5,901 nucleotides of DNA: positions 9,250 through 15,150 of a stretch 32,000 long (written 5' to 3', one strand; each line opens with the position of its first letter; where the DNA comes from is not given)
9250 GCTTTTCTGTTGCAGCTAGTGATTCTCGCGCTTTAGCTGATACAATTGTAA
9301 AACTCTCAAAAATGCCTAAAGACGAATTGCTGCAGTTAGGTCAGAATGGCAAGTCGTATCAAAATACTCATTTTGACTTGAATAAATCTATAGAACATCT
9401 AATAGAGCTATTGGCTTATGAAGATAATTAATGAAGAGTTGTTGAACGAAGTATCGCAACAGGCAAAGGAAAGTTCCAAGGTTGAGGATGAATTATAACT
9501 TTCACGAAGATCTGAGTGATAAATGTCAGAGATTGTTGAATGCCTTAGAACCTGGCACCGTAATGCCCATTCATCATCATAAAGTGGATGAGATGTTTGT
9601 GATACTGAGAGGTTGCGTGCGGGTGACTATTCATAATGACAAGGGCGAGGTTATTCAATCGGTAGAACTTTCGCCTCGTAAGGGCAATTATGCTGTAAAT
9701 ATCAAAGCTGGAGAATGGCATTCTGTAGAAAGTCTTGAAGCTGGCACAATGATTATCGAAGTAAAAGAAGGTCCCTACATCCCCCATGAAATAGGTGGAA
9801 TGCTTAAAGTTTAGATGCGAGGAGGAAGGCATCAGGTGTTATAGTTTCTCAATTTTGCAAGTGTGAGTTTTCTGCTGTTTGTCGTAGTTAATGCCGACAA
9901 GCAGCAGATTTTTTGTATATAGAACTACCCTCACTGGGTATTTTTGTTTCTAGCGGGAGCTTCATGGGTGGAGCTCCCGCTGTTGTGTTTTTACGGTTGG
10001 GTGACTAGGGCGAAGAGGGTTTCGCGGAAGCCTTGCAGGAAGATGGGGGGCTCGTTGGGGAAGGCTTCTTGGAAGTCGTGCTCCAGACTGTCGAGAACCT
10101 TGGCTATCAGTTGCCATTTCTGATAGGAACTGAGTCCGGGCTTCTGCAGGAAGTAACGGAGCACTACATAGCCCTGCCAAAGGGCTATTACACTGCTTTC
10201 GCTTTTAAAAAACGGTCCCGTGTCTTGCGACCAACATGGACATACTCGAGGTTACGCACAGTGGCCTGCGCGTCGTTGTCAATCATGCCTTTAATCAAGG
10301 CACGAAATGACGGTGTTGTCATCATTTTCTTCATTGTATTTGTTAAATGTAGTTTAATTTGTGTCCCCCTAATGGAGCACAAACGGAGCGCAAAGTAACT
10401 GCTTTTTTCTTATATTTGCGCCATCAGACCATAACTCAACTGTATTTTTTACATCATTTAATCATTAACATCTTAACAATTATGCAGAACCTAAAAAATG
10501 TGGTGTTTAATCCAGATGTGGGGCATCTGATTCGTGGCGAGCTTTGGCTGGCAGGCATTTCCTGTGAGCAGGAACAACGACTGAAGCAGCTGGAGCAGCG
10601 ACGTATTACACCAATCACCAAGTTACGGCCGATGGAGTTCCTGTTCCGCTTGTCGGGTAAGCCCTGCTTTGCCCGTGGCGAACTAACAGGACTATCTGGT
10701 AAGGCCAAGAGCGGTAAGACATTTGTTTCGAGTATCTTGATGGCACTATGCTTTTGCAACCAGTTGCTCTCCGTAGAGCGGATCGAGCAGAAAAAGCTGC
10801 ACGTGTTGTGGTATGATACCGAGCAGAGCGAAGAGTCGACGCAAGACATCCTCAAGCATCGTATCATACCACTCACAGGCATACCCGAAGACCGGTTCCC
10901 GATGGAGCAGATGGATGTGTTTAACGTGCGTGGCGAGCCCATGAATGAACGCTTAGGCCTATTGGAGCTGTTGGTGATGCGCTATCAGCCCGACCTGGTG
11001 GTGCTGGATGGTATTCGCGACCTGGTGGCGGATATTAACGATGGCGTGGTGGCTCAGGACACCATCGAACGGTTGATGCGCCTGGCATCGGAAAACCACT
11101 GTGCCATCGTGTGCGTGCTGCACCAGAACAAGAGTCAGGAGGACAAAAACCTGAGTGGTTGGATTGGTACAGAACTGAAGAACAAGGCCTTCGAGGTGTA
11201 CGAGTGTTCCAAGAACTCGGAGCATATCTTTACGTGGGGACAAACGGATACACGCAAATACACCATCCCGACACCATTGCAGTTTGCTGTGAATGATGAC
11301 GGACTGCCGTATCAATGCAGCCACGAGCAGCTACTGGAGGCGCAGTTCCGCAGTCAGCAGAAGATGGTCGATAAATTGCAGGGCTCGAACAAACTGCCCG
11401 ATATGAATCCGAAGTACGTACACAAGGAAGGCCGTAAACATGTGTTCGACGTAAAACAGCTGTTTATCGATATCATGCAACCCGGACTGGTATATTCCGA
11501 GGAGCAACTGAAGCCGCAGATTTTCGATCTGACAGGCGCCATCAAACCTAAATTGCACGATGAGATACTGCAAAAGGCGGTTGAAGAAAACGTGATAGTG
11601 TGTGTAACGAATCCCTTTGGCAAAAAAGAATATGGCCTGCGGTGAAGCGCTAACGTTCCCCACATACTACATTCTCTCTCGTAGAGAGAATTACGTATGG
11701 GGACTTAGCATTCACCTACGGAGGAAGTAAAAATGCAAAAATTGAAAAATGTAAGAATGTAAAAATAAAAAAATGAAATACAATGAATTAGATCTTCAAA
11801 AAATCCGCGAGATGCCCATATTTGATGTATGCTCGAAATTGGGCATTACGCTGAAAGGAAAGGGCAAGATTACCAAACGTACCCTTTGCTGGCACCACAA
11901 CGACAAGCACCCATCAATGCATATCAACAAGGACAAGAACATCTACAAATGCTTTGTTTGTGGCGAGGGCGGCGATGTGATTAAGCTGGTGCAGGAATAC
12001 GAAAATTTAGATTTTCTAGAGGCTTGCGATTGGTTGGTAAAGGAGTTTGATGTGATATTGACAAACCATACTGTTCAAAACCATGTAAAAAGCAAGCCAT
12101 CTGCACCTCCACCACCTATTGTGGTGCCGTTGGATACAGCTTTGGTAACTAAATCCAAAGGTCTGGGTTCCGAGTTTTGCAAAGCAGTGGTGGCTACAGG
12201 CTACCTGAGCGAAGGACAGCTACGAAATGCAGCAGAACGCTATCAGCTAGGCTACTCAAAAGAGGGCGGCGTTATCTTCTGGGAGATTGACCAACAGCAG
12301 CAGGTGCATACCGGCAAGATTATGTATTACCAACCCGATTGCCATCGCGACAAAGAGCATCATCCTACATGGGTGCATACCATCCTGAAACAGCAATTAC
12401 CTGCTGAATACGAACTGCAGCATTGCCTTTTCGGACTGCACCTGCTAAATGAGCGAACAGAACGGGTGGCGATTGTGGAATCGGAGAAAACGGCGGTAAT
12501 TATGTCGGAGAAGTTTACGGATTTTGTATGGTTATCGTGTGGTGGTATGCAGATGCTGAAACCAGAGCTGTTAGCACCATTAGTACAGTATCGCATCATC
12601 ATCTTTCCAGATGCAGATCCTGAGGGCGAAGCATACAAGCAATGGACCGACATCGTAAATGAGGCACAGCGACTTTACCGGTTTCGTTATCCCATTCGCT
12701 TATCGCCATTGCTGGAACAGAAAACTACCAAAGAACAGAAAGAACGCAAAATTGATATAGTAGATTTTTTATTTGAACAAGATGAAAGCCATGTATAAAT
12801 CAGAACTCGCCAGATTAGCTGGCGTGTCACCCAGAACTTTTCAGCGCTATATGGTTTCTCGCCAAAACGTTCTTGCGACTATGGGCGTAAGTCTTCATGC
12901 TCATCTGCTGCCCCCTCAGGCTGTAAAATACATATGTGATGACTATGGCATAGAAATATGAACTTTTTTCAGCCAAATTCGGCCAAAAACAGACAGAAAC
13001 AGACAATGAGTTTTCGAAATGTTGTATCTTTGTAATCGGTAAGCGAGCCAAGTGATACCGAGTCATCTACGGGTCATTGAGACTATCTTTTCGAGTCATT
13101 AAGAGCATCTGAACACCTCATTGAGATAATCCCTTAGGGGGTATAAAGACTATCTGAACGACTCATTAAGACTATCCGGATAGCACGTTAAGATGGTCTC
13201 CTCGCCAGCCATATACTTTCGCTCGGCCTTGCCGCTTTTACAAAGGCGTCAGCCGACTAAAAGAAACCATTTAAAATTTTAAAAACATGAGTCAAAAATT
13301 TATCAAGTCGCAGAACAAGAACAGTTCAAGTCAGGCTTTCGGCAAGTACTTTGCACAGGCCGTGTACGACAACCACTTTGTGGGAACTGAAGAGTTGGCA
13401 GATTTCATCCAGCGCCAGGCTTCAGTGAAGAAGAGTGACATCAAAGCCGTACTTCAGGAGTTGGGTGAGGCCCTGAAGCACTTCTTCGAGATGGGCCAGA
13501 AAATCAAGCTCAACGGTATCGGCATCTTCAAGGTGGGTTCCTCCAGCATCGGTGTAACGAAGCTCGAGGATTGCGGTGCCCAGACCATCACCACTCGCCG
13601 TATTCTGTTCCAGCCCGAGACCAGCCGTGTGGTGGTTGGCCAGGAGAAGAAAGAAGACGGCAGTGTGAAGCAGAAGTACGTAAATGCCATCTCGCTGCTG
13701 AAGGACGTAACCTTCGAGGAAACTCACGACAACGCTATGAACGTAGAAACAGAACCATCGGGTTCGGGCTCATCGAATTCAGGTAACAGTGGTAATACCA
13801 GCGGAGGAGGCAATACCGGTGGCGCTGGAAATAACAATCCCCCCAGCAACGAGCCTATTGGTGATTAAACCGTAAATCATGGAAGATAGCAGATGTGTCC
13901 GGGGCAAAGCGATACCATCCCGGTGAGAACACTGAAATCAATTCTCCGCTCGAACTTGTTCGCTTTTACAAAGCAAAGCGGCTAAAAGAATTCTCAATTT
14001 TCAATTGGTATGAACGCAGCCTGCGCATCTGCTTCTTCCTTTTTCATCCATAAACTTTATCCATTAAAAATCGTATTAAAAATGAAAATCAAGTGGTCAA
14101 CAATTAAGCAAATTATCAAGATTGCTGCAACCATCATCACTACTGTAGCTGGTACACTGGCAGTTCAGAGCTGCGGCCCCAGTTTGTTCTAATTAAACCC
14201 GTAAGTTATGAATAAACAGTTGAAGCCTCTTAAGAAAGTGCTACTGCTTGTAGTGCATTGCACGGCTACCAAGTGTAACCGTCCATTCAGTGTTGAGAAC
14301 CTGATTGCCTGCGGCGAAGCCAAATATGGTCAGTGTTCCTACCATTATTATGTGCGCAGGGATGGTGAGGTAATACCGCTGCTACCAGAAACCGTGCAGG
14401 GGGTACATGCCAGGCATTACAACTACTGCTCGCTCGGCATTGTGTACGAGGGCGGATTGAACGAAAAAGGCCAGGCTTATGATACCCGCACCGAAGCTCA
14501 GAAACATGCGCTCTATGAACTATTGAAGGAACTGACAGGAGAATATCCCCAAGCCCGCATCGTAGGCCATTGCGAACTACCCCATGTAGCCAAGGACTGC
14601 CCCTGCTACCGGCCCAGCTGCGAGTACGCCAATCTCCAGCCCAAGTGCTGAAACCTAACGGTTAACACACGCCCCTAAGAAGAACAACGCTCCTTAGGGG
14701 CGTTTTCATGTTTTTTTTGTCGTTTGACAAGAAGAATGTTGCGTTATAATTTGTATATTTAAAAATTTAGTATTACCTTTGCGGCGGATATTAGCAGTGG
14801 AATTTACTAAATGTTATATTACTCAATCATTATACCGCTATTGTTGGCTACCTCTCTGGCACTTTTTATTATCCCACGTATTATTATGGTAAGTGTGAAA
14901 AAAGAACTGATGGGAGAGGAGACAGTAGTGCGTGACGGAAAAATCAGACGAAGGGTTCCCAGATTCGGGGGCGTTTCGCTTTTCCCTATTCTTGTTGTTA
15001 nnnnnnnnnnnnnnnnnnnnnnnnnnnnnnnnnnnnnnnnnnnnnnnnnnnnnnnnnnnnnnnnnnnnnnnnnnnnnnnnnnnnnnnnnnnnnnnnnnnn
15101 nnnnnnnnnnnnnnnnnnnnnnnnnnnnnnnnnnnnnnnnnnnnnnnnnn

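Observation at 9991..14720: Integrase-less replication / HU / micro-protein / amidase cassette wedged inside a polysaccharide locus: candidate uncharacterised system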

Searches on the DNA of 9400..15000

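Call 57: search_rna_families(source=window, start=9400, end=15000, threshold=evalue, max_evalue=1)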
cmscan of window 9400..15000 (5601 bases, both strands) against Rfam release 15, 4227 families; matches with E-value up to 1: 1.
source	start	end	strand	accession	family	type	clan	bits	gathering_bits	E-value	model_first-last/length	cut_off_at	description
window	14073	14144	-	RF01283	snoU30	Gene; snRNA; snoRNA; CD-box;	CL00052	23.3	45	0.84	1-86/86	no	Small nucleolar RNA U30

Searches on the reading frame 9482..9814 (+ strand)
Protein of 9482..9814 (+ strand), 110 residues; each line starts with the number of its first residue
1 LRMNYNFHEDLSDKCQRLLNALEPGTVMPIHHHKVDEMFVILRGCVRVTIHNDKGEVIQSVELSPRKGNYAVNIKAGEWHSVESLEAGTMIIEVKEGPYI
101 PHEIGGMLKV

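Call 3: search_protein_families(library=pfam, proteins=[window:9482-9814:+], max_evalue=0.01)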
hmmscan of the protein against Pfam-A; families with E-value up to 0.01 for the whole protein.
window:9482-9814:+ (110 aa): 5 families
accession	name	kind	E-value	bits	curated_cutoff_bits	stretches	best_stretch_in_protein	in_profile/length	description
PF19480.5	DUF6016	-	1.1e-15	58.8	27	2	2-51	20-70/141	Domain of unknown function (DUF6016)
PF07883.17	Cupin_2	-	6.4e-06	26.2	27.2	1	22-84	5-58/70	Cupin domain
PF02041.22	Auxin_BP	-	0.0011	19.2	21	1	18-54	47-83/167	Auxin binding protein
PF09313.17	DUF1971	-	0.0015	19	23.1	0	40-87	30-74/80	Domain of unknown function (DUF1971)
PF12973.13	Cupin_7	-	0.0025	18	27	0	22-49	40-67/105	ChrR Cupin-like domain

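Call 4: search_protein_families(library=ncbifam, proteins=[window:9482-9814:+], max_evalue=0.01)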
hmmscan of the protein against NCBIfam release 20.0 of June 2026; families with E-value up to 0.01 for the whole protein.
window:9482-9814:+ (110 aa): 3 families
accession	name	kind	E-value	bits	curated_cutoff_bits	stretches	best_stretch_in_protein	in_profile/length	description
TIGR04366.1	cupin_WbuC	subfamily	4.4e-35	120.4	42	1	2-103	21-123/132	WbuC family cupin fold metalloprotein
TIGR03404.1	bicupin_oxalic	subfamily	0.0016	17.6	254.2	1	21-89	73-137/367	bicupin, oxalate decarboxylase family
TIGR01479.1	GMP_PMI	equivalog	0.0058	15.5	372.95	1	23-100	383-453/467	mannose-1-phosphate guanylyltransferase/mannose-6-phosphate isomerase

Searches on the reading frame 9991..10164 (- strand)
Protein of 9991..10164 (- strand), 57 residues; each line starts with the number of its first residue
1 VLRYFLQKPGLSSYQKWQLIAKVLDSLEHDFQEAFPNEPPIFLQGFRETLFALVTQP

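Call 3: search_protein_families(library=pfam, proteins=[window:9991-10164:-], max_evalue=0.01)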
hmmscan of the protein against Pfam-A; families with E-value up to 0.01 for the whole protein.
window:9991-10164:- (57 aa): 0 families

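Call 4: search_protein_families(library=ncbifam, proteins=[window:9991-10164:-], max_evalue=0.01)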
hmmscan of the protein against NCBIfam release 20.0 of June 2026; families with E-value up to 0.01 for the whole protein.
window:9991-10164:- (57 aa): 0 families

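Call 34: search_protein_families(library=phrogs, proteins=[window:9991-10164:-], max_evalue=0.001)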
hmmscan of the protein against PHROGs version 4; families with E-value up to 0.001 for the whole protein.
window:9991-10164:- (57 aa): 0 families

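Call 35: search_protein_families(library=padloc, proteins=[window:9991-10164:-], max_evalue=0.01)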
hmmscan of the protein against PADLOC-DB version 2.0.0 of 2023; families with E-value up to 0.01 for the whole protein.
window:9991-10164:- (57 aa): 0 families
